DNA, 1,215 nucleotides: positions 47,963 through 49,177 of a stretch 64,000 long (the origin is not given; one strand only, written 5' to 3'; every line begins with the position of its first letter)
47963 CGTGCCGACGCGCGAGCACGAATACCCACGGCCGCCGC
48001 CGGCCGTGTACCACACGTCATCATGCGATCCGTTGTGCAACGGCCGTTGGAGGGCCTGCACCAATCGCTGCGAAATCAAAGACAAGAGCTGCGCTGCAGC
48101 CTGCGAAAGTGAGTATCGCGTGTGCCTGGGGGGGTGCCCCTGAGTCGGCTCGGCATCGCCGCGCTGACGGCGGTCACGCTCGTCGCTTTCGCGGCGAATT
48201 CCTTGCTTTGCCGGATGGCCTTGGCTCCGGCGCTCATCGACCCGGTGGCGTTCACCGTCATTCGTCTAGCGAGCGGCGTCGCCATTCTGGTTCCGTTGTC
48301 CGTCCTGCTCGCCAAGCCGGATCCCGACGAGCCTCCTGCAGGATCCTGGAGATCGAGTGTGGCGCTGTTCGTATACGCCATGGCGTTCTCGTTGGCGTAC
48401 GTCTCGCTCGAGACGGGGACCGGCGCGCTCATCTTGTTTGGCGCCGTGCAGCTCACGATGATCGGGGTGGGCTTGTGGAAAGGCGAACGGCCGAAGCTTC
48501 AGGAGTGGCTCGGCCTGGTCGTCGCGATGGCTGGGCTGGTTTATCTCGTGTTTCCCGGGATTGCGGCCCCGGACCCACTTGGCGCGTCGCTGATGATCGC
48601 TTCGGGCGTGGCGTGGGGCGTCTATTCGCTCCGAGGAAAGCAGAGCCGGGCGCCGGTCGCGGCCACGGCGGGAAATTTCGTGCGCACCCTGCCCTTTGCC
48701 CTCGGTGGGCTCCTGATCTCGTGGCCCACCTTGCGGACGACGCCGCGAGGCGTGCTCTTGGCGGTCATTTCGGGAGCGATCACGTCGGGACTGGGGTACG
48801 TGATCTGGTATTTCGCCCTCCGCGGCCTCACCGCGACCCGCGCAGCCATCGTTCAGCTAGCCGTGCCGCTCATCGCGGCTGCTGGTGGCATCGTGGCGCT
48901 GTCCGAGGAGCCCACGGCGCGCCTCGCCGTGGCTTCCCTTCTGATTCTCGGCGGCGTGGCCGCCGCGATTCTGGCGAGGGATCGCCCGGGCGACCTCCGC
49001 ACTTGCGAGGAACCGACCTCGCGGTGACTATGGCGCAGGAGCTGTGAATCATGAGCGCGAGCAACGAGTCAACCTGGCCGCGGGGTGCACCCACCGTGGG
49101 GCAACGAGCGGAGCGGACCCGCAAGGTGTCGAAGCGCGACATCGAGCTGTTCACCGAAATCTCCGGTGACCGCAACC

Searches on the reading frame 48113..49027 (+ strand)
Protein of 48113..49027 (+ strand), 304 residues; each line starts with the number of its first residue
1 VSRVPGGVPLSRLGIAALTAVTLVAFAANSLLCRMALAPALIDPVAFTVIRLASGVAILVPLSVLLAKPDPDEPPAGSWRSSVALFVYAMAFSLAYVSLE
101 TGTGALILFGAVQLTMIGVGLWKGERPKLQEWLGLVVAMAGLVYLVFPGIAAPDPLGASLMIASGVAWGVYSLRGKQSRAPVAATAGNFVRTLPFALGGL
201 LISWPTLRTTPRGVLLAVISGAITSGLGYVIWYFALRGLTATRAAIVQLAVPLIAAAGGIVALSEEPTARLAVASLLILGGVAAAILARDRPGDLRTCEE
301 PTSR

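Call 28: search_protein_families(library=pfam, proteins=[window:48113-49027:+], max_evalue=0.001)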
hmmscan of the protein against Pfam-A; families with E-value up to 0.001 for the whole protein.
window:48113-49027:+ (304 aa): 1 family
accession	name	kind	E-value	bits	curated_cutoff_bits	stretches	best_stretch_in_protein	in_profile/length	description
PF00892.27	EamA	-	8.5e-20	71.9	28.2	2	156-284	2-132/135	EamA-like transporter family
